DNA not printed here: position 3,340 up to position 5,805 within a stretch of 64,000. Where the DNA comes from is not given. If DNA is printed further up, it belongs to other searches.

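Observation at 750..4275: The same 40-aa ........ repeat module is inserted in both the tail sheath and the upstream gp14-like neck protein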

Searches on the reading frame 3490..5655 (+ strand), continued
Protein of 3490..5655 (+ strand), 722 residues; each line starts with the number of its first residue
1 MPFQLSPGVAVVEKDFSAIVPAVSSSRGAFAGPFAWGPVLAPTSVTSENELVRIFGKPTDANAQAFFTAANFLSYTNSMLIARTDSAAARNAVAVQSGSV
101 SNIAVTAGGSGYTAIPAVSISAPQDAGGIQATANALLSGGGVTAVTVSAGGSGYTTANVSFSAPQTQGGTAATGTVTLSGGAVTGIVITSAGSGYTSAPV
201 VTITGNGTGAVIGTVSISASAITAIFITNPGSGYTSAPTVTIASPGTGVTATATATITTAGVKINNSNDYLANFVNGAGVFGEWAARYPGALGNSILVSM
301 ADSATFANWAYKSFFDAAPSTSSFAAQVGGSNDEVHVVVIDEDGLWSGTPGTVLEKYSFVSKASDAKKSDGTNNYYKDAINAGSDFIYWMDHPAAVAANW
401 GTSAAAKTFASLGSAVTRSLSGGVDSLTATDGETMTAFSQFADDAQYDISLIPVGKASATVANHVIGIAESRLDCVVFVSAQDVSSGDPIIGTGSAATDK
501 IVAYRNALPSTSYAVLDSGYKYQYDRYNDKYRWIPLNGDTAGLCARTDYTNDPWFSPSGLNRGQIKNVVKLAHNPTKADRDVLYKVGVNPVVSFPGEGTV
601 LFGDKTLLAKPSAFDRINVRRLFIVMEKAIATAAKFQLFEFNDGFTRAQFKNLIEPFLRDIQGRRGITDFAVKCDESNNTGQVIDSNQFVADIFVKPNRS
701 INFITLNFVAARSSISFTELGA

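Call 31: predict_structure(alignment_id=A1)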
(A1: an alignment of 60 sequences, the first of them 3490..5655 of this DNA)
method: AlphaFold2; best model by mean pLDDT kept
length: 722 residues; sequences in the alignment: 60
mean_pLDDT: 74.2   pTM: 0.63
mean pLDDT of the five models: 74.2, 73.9, 71.1, 68.9, 68.6
residues with pLDDT >= 90: 241; 70-90: 237; 50-70: 99; < 50: 145
segments of 3 or more residues with pLDDT < 50: 1-25, 539-565, 592-625, 631-645, 661-666, 675-687, 698-703, 712-722
pLDDT, mean of each block of 10 residues (from residue 1): 26 28 59 92 89 88 87 76 90 83 92 90 77 90 91 90 88 92 91 90 89 90 90 86 90 89 87 67 83 94 94 94 92 95 90 95 89 89 90 69 91 89 88 94 78 87 87 75 83 74 81 60 78 66 40 33 49 64 67 35 35 38 49 45 51 56 49 48 44 49 49 45 33
secondary structure, 60 per line:
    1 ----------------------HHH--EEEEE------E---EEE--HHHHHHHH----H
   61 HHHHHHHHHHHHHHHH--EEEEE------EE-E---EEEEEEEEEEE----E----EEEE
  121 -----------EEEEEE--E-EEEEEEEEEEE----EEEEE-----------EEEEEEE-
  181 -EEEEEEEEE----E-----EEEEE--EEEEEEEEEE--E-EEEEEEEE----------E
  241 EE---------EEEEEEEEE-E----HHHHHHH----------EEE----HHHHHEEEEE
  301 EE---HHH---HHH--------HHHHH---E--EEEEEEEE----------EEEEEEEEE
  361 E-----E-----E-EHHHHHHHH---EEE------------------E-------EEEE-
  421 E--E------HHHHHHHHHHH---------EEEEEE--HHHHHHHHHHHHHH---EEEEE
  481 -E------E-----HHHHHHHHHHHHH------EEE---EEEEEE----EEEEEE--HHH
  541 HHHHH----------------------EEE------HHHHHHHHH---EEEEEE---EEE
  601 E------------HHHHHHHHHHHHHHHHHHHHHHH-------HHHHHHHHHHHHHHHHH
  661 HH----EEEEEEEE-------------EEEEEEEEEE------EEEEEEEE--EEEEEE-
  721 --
elements in order (helices of 4 or more, strands of 3 or more residues): E28-32 E43-45 H48-55 H60-76 E79-83 E97-107 E117-120 E132-137 E142-152 E157-161 E173-179 E182-190 E201-205 E208-217 E222-229 E240-242 E252-260 H267-273 E284-286 H291-295 E296-302 H323-327 E334-341 E352-361 H376-383 E387-389 E416-419 H431-441 E451-456 H459-472 E476-480 H495-507 E514-516 E520-525 E530-535 H538-545 E568-570 H577-585 E589-594 E598-601 H614-636 H644-662 E667-674 E688-697 E704-711 E714-719

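Call 45: get_annotated_region(hit=H3, flank=15000)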
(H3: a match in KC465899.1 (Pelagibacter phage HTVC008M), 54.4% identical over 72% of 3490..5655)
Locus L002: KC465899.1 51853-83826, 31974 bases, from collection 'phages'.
description: Pelagibacter phage HTVC008M, complete genome.
organism: Pelagibacter phage HTVC008M (NCBI taxid 1283076)
taxonomy: Viruses; Duplodnaviria; Heunggongvirae; Uroviricota; Caudoviricetes; Kyanoviridae
host: Candidatus Pelagibacter ubique HTCC1062; source: -; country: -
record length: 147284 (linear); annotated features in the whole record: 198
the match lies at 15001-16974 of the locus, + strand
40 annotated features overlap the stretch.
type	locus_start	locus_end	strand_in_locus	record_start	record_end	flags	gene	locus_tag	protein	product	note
CDS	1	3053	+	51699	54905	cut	-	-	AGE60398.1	hypothetical protein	-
CDS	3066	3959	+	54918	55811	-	-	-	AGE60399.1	hypothetical protein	-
CDS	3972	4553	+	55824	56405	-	-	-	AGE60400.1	hypothetical protein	-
CDS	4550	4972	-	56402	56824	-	-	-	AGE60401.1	hypothetical protein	-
CDS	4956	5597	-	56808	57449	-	-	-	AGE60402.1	putative ferrochelatase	-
CDS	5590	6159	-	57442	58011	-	-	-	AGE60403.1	2OG-Fe(II) oxygenase superfamily like protein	T4-GC: 240, 2OG-Fe(II) oxygenase superfamily like protein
CDS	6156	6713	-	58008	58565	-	-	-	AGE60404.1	phytanoyl-CoA-dioxygenase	T4-GC: 101, phytanoyl- CoA- dioxygenase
CDS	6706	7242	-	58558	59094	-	-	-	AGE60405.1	phytanoyl-CoA-dioxygenase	T4-GC: 155, phytanoyl- CoA-dioxygenase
CDS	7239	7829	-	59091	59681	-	-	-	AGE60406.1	2OG-Fe(II) oxygenase superfamily like protein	T4-GC: 412 2OG-Fe(II) oxygenase superfamily like protein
CDS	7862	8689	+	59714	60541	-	-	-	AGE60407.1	neck protein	-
CDS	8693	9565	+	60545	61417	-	-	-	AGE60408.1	neck protein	-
CDS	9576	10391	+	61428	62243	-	-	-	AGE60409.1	proximal tail sheath stabilization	-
CDS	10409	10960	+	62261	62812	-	-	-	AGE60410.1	hypothetical protein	-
CDS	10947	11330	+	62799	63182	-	-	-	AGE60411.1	terminase small subunit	-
CDS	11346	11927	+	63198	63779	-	-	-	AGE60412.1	phytanoyl-CoA-dioxygenase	T4-GC: 101 phytanoyl-CoA- dioxygenase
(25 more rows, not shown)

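Call 46: get_annotated_region(hit=H7, flank=15000)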
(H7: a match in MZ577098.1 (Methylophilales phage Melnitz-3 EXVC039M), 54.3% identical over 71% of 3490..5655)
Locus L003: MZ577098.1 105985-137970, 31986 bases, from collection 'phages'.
description: Methylophilales phage Melnitz-3 EXVC039M, complete genome.
organism: Methylophilales phage Melnitz-3 EXVC039M (NCBI taxid 2832341)
taxonomy: Viruses; Duplodnaviria; Heunggongvirae; Uroviricota; Caudoviricetes; Kyanoviridae
host: Methylophilales_sp._H5P1; source: -; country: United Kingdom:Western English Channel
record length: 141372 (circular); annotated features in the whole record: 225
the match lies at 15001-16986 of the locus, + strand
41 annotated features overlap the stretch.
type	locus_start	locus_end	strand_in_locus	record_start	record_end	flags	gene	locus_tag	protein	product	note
CDS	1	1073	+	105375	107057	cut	-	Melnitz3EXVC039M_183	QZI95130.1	hypothetical protein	-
CDS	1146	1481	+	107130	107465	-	-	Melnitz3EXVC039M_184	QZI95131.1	tail fiber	-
CDS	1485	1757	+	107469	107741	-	-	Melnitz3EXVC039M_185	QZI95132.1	hypothetical protein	-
CDS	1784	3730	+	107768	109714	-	-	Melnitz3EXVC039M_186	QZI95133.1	tail fiber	-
CDS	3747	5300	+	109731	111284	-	-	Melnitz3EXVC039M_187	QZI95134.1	tail fiber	-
CDS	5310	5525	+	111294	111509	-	-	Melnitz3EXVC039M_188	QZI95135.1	tail fiber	-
CDS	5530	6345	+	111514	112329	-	-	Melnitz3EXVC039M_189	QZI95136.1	neck protein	-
CDS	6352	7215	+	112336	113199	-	-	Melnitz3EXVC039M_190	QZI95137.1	virus neck protein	-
CDS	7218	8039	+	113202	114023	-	-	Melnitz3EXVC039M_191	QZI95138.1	tail sheath stabilizer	T4-like tail sheath stabilizer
CDS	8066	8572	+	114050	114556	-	-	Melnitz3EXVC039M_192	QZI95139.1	hypothetical protein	-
CDS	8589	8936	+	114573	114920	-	-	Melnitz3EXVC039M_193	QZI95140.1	hypothetical protein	-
CDS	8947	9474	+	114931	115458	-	-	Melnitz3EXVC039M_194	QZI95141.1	hypothetical protein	-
CDS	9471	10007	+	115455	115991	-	-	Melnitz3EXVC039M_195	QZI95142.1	hypothetical protein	-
CDS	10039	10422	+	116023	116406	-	-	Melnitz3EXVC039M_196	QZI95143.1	tail fiber assembly protein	-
CDS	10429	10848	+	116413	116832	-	-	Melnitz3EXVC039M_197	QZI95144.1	terminase small subunit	-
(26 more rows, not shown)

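Call 47: get_annotated_region(hit=H38, flank=15000)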
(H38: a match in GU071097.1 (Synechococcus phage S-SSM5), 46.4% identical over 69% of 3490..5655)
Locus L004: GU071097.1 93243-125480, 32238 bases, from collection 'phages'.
description: Synechococcus phage S-SSM5, complete genome.
organism: Synechococcus phage S-SSM5 (NCBI taxid 445685)
taxonomy: Viruses; Duplodnaviria; Heunggongvirae; Uroviricota; Caudoviricetes; Kyanoviridae; Glaucusvirus; Glaucusvirus ssm5
host: Synechococcus sp. WH8102; source: Sargasso Sea; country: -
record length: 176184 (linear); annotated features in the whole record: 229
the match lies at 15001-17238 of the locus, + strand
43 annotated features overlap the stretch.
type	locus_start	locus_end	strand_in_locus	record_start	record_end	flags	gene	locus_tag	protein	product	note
CDS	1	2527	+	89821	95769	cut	-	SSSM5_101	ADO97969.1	YadA domain-containing structural protein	T4-LIKE GC: 402; similar to Synechococcus phage S-SM1 protein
CDS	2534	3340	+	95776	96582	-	gp13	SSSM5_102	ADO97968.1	neck protein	T4-LIKE GC: 116; similar to Synechococcus phage S-SM1 protein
CDS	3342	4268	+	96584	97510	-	gp14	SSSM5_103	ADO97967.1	neck protein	T4-LIKE GC: 117; similar to Synechococcus phage S-SM1 protein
CDS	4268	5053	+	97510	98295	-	gp15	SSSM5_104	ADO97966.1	proximal tail sheath stabilization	T4-LIKE GC: 118; similar to Synechococcus phage S-SM1 protein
CDS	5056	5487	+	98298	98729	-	gp16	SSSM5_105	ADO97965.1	terminase DNA packaging enzyme small subunit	T4-LIKE GC: 120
CDS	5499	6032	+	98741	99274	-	-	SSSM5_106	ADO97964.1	hypothetical protein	T4-LIKE GC: 403; similar to Synechococcus phage S-SM1 protein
CDS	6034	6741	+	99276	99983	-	-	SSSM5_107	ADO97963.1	hypothetical protein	T4-LIKE GC: 110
CDS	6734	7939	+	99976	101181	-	-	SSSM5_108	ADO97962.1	hypothetical protein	T4-LIKE GC: 119; similar to Synechococcus phage S-SM1 protein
CDS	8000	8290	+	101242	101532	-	-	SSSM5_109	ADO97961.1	hypothetical protein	T4-LIKE GC: 392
CDS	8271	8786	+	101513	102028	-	-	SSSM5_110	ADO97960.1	hypothetical protein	T4-LIKE GC: 645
CDS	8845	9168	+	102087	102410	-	petE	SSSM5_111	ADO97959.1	plastocyanin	T4-LIKE GC: 225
CDS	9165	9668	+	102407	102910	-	-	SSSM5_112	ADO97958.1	plastoquinol terminal oxidase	PTOX; T4-LIKE GC: 404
CDS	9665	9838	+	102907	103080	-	-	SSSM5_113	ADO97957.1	hypothetical protein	T4-LIKE GC: 970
CDS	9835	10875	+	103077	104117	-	gnd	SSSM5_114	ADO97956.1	6-phosphogluconate dehydrogenase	T4-LIKE GC: 920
CDS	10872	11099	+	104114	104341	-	-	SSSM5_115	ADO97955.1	hypothetical protein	T4-LIKE GC: 415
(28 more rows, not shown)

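Call 48: get_annotated_region(hit=H25, flank=15000)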
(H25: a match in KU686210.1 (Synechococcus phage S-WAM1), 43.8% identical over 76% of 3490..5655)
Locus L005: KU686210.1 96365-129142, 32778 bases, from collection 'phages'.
description: Synechococcus phage S-WAM1 isolate 0810PA09, complete genome.
organism: Synechococcus phage S-WAM1 (NCBI taxid 1815521)
taxonomy: Viruses; Duplodnaviria; Heunggongvirae; Uroviricota; Caudoviricetes; Kyanoviridae; Sokavirus; Sokavirus swam1
host: Synechococcus sp.; source: -; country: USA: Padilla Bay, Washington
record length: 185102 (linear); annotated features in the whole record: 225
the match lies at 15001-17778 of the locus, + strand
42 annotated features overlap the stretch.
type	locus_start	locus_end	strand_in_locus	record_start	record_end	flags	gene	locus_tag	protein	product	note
CDS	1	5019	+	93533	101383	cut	-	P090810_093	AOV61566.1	YadA domain-containing structural protein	-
CDS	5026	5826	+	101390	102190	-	-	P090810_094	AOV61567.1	hypothetical protein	-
CDS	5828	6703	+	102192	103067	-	-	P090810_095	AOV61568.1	neck protein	-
CDS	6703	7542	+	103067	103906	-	-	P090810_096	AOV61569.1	tail assembly protein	-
CDS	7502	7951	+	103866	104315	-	-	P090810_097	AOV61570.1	terminase small subunit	-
CDS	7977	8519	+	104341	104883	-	-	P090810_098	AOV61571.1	hypothetical protein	gp113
CDS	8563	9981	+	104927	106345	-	-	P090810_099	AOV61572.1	hypothetical protein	-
CDS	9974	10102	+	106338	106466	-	-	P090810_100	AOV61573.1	hypothetical protein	-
CDS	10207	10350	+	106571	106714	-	-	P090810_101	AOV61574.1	hypothetical protein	-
CDS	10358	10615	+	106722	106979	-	-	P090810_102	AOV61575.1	hypothetical protein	gp114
CDS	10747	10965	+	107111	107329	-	-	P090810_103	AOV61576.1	hypothetical protein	gp115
CDS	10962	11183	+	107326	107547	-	-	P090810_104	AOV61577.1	hypothetical protein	-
CDS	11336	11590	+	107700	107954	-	-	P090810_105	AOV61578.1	plastocyanin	-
CDS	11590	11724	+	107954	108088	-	-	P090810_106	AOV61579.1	hypothetical protein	-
CDS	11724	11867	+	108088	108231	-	-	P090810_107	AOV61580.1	hypothetical protein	-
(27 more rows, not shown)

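Call 71: get_annotated_region(hit=H6, flank=100)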
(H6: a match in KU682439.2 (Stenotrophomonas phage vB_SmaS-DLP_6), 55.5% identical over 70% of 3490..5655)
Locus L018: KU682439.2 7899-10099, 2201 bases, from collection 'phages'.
description: Stenotrophomonas phage vB_SmaS-DLP_6, complete genome.
organism: Stenotrophomonas phage vB_SmaS-DLP_6 (NCBI taxid 1651816)
taxonomy: Viruses; Duplodnaviria; Heunggongvirae; Uroviricota; Caudoviricetes
host: Stenotrophomonas maltophilia D1571; source: soil; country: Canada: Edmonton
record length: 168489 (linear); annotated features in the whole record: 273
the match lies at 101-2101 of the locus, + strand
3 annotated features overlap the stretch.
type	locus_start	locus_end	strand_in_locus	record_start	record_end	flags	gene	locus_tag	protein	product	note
CDS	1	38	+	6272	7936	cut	-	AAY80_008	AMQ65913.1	large terminase subunit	-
CDS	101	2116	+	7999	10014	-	-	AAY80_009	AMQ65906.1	tail sheath protein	-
CDS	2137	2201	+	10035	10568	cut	-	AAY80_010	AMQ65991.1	tail tube protein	-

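Call 72: get_annotated_region(hit=H14, flank=100)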
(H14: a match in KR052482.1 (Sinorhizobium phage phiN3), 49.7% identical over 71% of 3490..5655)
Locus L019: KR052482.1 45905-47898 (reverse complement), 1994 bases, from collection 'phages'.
description: Sinorhizobium phage phiN3, complete genome.
organism: Sinorhizobium phage phiN3 (NCBI taxid 1647405)
taxonomy: Viruses; Duplodnaviria; Heunggongvirae; Uroviricota; Caudoviricetes; Emdodecavirus; Emdodecavirus N3
host: Sinorhizobium meliloti; source: -; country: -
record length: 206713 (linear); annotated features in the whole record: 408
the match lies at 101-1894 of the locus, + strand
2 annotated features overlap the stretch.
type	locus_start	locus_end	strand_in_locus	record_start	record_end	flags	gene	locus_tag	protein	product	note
CDS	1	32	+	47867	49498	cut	-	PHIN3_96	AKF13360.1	terminase large subunit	gp93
CDS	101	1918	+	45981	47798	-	-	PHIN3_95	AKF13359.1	tail sheath monomer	gp92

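Call 73: get_annotated_region(hit=H29, flank=100)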
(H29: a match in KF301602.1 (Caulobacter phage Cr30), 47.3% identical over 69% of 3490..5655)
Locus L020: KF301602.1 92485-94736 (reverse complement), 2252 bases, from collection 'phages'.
description: Caulobacter phage Cr30, complete genome.
organism: Caulobacter phage Cr30 (NCBI taxid 1357714)
taxonomy: Viruses; Duplodnaviria; Heunggongvirae; Uroviricota; Caudoviricetes
host: Caulobacter crescentus CB15; source: pond water; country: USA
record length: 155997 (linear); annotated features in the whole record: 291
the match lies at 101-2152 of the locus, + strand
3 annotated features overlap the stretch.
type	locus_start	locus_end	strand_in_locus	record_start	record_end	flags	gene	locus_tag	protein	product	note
CDS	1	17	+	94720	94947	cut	-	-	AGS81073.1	hypothetical protein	-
CDS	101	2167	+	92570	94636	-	-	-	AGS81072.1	tail sheath protein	-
CDS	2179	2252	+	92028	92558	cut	-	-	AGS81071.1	tail tube protein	-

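Call 74: get_annotated_region(hit=H11, flank=100)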
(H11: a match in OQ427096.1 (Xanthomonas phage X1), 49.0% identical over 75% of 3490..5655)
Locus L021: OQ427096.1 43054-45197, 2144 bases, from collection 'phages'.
description: Xanthomonas phage X1, complete genome.
organism: Xanthomonas phage X1 (NCBI taxid 2511832)
taxonomy: Viruses; Duplodnaviria; Heunggongvirae; Uroviricota; Caudoviricetes
host: Xanthomonas campestris pv. campestris str. 8004; source: cave sediment; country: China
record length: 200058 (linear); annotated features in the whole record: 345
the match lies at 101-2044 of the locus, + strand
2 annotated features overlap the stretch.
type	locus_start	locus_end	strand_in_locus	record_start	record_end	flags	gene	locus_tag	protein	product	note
CDS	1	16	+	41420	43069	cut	-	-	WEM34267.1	terminase large subunit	-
CDS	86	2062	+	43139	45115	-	-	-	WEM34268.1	tail sheath protein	-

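Call 88: find_related_loci(query=A6, collection=viral_contigs, flank=10000)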
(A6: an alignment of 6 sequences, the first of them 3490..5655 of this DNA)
Query A6 (722 aa) in viral_contigs; peptide patterns used: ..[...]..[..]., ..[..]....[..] (x = any residue, [..] = any of these).
600 stretches matched a pattern (row limit reached: there are more); 592 encode a relative of the query (tblastn E <= 1e-3); the best 80 are kept; 80 distinct loci.
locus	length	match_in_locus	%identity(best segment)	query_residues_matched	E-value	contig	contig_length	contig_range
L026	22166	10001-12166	73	1-722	0e+0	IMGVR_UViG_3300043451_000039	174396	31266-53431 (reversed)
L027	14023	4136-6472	68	1-722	0e+0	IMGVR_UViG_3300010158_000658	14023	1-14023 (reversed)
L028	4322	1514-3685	68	1-721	0e+0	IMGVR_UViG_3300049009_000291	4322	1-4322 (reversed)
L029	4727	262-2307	68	1-722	0e+0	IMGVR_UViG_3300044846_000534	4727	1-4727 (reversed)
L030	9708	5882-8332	60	1-722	0e+0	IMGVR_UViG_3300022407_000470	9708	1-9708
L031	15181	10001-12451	60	1-722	0e+0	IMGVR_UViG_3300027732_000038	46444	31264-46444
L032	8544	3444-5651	65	1-722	0e+0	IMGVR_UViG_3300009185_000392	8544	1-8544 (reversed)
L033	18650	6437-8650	66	1-722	0e+0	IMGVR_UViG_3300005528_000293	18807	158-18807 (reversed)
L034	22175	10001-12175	78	1-722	0e+0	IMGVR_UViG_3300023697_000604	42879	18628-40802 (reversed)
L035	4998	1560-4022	59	1-722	0e+0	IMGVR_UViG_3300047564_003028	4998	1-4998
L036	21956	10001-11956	61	1-722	0e+0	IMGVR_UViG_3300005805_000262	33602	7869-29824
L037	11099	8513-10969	57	1-722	0e+0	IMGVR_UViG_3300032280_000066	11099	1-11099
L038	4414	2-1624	73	183-722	0e+0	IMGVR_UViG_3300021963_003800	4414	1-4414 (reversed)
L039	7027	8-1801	65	181-722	0e+0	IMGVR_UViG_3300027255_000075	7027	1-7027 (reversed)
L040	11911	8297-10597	53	1-721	0e+0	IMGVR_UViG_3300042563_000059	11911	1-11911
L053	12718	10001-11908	47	1-721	0e+0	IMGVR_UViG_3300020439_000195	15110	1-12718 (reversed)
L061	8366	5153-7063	48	1-721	0e+0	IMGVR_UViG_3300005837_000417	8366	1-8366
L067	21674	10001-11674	60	1-720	3e-179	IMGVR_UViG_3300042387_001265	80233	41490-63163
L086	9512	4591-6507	45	1-722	2e-173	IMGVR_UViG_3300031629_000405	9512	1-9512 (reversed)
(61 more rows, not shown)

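Call 103: search_protein_families(library=pfam, proteins=[L004:3342-4265:+, L067:6461-7465:+, L026:5713-6678:+, L086:1452-2450:+], max_evalue=0.01)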
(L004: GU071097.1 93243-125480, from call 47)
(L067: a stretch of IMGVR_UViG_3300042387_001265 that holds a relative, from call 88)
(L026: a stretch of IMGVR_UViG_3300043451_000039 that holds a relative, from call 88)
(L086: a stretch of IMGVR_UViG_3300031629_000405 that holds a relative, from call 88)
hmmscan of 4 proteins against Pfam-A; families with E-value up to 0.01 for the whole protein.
L004:3342-4265:+ (308 aa): 1 family
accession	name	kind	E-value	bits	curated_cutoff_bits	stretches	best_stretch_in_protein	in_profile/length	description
PF11649.13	T4_neck-protein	-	1.6e-35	123.2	25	1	23-190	37-199/278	Virus neck protein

L067:6461-7465:+ (335 aa): 1 family
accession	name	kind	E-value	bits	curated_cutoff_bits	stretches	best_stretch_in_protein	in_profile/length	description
PF16724.11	T4-gp15_tss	-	5.6e-63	212.8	25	1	9-231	2-220/245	T4-like virus Myoviridae tail sheath stabiliser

L026:5713-6678:+ (322 aa): 0 families

L086:1452-2450:+ (333 aa): 1 family
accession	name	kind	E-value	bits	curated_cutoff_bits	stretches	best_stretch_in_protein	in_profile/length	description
PF16724.11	T4-gp15_tss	-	4e-69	233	25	1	9-222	2-210/245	T4-like virus Myoviridae tail sheath stabiliser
